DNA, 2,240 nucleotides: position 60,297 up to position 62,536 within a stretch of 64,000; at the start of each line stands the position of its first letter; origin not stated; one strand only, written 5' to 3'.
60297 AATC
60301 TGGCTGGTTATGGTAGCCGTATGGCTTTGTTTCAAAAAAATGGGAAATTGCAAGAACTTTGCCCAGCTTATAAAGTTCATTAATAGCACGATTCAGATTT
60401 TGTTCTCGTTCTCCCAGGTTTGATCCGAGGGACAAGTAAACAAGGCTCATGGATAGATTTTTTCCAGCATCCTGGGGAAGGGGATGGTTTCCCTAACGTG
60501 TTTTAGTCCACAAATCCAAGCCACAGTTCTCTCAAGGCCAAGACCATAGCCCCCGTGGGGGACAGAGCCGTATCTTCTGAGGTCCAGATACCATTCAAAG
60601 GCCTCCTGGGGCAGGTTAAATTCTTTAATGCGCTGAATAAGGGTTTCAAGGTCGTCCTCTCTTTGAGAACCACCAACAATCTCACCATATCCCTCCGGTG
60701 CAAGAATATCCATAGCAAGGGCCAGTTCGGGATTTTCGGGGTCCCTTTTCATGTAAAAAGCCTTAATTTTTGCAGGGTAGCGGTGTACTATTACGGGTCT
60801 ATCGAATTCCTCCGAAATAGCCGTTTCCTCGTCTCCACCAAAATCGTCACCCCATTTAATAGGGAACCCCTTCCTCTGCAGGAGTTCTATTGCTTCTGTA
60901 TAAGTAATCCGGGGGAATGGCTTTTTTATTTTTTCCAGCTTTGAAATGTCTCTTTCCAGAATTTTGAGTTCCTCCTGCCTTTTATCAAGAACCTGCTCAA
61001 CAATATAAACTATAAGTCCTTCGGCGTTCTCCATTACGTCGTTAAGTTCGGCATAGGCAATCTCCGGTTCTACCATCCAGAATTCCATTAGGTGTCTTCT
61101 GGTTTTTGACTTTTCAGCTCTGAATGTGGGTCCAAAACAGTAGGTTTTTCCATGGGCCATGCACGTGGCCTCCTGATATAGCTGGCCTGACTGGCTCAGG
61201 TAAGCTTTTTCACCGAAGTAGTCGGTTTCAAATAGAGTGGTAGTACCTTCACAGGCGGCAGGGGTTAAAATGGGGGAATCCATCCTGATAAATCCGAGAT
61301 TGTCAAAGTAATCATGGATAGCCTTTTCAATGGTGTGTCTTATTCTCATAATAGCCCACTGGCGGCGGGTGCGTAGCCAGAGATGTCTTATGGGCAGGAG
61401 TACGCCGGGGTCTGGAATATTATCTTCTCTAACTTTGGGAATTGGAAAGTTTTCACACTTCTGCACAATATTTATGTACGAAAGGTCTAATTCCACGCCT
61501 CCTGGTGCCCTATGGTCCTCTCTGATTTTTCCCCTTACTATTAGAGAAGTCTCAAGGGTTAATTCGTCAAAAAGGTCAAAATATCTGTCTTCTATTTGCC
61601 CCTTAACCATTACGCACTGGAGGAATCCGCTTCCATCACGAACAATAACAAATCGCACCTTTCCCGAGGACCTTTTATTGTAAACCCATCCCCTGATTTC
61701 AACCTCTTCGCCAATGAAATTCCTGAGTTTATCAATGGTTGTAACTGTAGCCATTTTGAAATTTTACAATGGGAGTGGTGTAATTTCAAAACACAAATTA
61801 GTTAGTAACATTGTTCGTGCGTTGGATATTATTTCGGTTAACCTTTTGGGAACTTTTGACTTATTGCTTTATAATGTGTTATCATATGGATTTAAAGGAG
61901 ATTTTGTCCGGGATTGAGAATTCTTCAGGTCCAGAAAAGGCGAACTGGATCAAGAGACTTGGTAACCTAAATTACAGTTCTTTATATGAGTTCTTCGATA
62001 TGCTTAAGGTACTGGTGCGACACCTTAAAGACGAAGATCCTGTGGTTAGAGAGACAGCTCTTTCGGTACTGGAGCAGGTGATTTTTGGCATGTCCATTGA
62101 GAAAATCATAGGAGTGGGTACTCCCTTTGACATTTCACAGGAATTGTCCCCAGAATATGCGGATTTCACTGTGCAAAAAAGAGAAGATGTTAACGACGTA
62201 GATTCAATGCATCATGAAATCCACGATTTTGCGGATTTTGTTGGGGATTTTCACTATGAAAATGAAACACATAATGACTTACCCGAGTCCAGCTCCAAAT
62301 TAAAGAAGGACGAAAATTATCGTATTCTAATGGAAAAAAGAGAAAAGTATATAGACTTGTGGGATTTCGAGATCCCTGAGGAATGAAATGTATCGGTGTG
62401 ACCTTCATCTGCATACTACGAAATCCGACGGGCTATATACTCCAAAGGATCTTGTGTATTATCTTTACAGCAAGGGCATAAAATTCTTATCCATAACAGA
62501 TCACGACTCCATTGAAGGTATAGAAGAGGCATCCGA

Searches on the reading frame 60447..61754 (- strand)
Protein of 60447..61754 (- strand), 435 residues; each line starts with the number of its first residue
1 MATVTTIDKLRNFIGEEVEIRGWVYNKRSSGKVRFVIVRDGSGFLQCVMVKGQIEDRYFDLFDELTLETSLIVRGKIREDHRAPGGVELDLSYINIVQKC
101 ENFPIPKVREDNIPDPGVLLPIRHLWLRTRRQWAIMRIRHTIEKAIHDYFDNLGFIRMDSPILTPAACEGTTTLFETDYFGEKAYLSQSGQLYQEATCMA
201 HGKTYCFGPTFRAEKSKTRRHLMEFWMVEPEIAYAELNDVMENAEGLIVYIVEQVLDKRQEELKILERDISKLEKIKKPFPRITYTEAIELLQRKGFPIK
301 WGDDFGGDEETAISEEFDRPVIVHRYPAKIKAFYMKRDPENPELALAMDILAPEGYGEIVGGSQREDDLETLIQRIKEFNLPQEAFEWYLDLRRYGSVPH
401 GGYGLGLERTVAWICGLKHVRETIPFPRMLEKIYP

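Call 21: search_protein_families(library=pfam, proteins=[window:60447-61754:-], max_evalue=0.01)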
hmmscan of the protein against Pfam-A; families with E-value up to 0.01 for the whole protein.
window:60447-61754:- (435 aa): 2 families
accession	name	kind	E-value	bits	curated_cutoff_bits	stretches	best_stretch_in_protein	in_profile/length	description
PF00152.25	tRNA-synt_2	-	6.5e-72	242.6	25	1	120-429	6-307/308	tRNA synthetases class II (D, K and N)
PF01336.31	tRNA_anti-codon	-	3.8e-16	59.2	27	1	18-96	1-74/75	OB-fold nucleic acid binding domain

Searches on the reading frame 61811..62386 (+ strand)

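Call 21: search_protein_families(library=pfam, proteins=[window:61811-62386:+], max_evalue=0.01)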
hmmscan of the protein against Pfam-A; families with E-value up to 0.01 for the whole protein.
window:61811-62386:+ (191 aa): 4 families
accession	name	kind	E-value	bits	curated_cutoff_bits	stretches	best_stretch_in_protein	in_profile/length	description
PF12765.13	Cohesin_HEAT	-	0.00035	21.3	21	1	63-87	18-42/42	HEAT repeat associated with sister chromatid cohesion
PF12717.13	Cnd1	-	0.00043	20.8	26.4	1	43-91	3-49/162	non-SMC mitotic condensation complex subunit 1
PF02985.28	HEAT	-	0.0017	18.9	23.5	1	65-91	2-28/31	HEAT repeat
PF13646.12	HEAT_2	-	0.0062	17.2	27.7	1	32-89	5-57/88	HEAT repeats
